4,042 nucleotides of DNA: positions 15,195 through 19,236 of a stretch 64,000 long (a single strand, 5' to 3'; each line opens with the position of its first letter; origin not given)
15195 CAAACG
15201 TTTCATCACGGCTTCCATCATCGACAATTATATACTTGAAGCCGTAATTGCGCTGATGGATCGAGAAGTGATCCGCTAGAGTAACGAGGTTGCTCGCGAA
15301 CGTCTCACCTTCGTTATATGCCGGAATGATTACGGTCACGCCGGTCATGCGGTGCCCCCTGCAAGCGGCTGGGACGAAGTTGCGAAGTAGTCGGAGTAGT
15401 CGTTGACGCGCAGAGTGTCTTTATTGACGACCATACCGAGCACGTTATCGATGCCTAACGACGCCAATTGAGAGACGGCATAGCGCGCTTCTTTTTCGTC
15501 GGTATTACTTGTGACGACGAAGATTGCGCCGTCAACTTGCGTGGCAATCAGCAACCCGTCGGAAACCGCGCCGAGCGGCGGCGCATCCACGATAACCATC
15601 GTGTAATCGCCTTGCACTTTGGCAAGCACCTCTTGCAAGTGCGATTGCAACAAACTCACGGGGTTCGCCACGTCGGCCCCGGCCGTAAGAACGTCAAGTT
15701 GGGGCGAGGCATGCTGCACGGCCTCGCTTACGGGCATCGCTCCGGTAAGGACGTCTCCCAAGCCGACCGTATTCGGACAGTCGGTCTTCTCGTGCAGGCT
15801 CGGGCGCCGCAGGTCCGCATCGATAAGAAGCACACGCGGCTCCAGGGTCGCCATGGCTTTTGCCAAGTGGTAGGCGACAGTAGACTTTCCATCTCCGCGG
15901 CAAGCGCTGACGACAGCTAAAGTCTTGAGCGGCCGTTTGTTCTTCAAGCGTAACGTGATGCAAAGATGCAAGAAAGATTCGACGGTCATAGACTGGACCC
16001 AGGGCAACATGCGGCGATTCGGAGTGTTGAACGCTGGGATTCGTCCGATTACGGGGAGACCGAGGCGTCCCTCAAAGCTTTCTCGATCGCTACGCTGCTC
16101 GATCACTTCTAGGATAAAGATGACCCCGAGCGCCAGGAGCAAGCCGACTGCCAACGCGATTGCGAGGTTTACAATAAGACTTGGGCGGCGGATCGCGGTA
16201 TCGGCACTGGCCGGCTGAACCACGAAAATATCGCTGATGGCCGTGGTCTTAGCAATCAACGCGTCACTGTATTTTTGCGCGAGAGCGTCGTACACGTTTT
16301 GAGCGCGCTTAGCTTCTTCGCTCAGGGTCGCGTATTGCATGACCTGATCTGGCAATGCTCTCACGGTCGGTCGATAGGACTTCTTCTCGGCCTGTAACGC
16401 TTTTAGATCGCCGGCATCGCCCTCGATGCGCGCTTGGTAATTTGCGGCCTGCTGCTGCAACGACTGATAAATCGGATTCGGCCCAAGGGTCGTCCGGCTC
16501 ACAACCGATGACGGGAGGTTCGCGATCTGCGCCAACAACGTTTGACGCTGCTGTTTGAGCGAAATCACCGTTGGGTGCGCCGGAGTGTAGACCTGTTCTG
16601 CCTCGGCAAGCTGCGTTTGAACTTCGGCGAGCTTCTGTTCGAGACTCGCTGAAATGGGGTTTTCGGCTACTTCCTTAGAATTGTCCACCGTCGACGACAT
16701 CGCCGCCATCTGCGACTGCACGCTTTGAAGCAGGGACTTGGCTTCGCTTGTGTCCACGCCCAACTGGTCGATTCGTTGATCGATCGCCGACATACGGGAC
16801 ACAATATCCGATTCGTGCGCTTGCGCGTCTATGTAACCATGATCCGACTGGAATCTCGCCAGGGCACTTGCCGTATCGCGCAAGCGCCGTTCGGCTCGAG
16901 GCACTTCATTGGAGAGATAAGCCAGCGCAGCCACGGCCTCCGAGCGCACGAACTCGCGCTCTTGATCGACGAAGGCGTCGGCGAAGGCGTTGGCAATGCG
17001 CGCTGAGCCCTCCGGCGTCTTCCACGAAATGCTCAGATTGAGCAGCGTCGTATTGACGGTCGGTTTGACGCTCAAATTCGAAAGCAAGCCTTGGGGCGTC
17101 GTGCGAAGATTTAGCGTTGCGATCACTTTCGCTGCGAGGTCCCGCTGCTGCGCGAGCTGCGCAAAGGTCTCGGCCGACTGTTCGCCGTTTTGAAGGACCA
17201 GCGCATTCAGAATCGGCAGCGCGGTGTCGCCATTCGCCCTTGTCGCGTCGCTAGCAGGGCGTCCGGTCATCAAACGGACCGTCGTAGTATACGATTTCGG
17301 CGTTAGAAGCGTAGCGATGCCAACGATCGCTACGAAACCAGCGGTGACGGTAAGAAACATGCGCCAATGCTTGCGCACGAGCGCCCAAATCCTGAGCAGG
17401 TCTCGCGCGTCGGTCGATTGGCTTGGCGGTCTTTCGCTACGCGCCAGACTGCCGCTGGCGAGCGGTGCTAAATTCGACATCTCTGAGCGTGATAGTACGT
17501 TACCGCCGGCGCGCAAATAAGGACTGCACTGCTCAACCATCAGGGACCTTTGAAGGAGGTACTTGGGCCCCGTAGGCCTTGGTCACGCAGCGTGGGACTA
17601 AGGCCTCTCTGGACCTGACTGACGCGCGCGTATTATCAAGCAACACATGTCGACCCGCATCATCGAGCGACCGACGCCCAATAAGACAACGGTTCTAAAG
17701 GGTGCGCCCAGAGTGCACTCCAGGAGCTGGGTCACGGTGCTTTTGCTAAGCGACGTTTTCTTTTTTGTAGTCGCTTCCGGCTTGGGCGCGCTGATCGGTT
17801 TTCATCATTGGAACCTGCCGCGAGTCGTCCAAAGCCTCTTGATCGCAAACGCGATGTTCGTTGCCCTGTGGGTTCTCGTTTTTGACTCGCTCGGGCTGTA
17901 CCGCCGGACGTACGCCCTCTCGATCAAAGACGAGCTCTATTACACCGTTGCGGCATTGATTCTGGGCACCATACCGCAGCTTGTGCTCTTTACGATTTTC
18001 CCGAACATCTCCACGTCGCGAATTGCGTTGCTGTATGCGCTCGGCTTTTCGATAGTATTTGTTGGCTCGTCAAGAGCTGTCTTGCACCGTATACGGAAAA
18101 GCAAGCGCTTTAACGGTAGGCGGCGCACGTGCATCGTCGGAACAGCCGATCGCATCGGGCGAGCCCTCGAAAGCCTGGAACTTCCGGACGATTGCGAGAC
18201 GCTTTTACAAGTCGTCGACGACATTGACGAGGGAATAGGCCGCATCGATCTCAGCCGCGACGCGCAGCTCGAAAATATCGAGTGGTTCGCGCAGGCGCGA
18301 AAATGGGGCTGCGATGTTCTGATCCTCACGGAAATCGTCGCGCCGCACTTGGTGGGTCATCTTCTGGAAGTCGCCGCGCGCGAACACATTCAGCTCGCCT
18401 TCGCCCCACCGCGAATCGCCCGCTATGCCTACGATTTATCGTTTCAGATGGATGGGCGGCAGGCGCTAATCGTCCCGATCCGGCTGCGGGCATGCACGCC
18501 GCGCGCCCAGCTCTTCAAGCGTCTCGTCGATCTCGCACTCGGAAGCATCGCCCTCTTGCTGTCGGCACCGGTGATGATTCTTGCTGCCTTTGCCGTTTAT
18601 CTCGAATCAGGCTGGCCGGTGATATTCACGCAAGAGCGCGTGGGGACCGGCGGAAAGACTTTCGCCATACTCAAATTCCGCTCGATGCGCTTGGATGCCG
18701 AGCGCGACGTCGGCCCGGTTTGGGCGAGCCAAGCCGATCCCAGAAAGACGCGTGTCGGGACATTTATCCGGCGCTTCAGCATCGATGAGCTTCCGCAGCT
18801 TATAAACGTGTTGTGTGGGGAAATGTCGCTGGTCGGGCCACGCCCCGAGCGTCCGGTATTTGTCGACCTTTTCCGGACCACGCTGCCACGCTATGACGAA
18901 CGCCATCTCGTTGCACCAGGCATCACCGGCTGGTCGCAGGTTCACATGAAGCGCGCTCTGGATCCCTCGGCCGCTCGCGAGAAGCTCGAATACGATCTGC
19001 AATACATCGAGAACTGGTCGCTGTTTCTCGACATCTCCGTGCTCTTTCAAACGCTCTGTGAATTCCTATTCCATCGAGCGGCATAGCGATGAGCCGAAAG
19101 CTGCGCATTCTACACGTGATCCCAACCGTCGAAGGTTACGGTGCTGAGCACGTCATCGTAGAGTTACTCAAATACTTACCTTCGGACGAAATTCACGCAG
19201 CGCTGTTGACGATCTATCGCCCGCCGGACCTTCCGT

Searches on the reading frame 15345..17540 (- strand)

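Call 18: search_protein_families(library=ncbifam, proteins=[window:15345-17540:-], max_evalue=0.00001)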
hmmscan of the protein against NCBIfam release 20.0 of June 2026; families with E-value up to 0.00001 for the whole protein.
window:15345-17540:- (731 aa): 14 families
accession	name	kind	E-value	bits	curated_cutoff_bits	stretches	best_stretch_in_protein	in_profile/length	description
NF007350.0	PRK09841.1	equivalog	1.5e-34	119.2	1248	2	540-707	533-702/726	tyrosine-protein kinase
TIGR01007.1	eps_fam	subfamily_domain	3e-34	118.4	108.05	1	521-719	1-201/204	polysaccharide biosynthesis tyrosine autokinase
TIGR03007.1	pepcterm_ChnLen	equivalog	1.7e-33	115.6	278.85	1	53-524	8-483/498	XrtA system polysaccharide chain length determinant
NF008568.0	PRK11519.1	equivalog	3.6e-33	114.7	1068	1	543-718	531-708/720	tyrosine-protein kinase Wzc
TIGR03017.1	EpsF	equivalog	1.4e-26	93.2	422.75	1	150-500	117-442/444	chain length determinant protein EpsF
TIGR03018.1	pepcterm_TyrKin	hypoth_equivalog_domain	8.5e-26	90.6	230.65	1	535-706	32-207/207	XrtA-associated tyrosine autokinase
TIGR03029.1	EpsG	equivalog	6.5e-25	87.8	313.8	1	537-706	102-273/274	chain length determinant protein tyrosine kinase EpsG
TIGR01005.1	eps_transp_fam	subfamily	5.9e-22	77.6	411.7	2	542-718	550-726/754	exopolysaccharide transport protein family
TIGR01006.1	polys_exp_MPA1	subfamily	3.3e-20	72.5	296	2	41-206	4-160/226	CspC family polysaccharide chain length determinant protein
TIGR01969.1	minD_arch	subfamily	9.6e-13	47.9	201.75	1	540-711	2-173/251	cell division ATPase MinD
NF041546.1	ParA_partition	equivalog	2.3e-07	30.6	180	0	541-577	2-38/203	ParA family partition ATPase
TIGR03815.1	CpaE_hom_Actino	equivalog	1.5e-06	27.6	154.45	1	539-656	112-233/340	septum site-determining protein Ssd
TIGR01968.1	minD_bact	equivalog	1.8e-06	27.5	212.9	1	541-678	4-143/261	septum site-determining protein MinD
NF041864.1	EpsV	equivalog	6.8e-06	24.9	800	0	163-342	162-329/484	PCP family exopolysaccharide biosynthesis protein EpsV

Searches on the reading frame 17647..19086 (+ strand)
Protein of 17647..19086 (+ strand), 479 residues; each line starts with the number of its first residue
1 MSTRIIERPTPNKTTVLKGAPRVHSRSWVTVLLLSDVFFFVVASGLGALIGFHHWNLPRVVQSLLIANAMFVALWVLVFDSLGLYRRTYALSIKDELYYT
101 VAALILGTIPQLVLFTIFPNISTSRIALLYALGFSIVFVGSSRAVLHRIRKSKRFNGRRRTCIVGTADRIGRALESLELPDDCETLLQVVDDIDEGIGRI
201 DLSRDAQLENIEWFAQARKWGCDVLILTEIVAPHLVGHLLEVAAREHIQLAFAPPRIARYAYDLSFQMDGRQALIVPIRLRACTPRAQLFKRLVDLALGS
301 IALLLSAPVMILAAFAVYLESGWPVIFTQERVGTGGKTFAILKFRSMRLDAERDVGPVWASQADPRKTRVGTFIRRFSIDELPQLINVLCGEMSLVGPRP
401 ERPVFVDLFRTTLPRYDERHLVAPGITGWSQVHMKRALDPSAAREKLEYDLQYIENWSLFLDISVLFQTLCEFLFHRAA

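Call 18: search_protein_families(library=ncbifam, proteins=[window:17647-19086:+], max_evalue=0.00001)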
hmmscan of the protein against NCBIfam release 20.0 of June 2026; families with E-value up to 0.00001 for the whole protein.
window:17647-19086:+ (479 aa): 10 families
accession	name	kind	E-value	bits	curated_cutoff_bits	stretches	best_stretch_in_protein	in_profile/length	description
TIGR03025.1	EPS_sugtrans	subfamily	1.5e-105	354.1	295.55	1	35-478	2-443/445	exopolysaccharide biosynthesis polyprenyl glycosylphosphotransferase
TIGR03023.1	WcaJ_sugtrans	equivalog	5.1e-91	306.2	410.75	1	35-479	2-452/453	undecaprenyl-phosphate glucose phosphotransferase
TIGR03013.1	EpsB_2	subfamily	1.8e-85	287.7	393.35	2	287-477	251-440/443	TIGR03013 family XrtA/PEP-CTERM system glycosyltransferase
TIGR03022.1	WbaP_sugtrans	subfamily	3.1e-60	204.7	403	1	32-470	1-446/456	undecaprenyl-phosphate galactose phosphotransferase WbaP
NF007518.0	PRK10124.1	equivalog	3.3e-50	171.2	684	1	287-478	270-462/464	undecaprenyl-phosphate glucose phosphotransferase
NF050817.1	PolSacchBiosHfsE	equivalog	2.5e-45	155.1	750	1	285-474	266-460/467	polysaccharide biosynthesis protein HfsE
NF041877.1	EPS_EpsZ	equivalog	3.2e-45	154.6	800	1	283-471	258-450/459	exopolysaccharide biosynthesis polyisoprenyl-phosphate hexose-1-phosphate transferase EpsZ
NF052601.1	undeca_RfbP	equivalog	2.5e-34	118.6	330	1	286-475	40-237/244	undecaprenyl-phosphate galactose phosphotransferase family protein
NF011751.0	PRK15204.1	equivalog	1e-33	116.7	907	1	75-471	69-467/476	undecaprenyl-phosphate galactose phosphotransferase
NF045514.1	glycotran_HepC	equivalog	1.3e-21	76.9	140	1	287-400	113-211/220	heterocyst development glycosyltransferase HepC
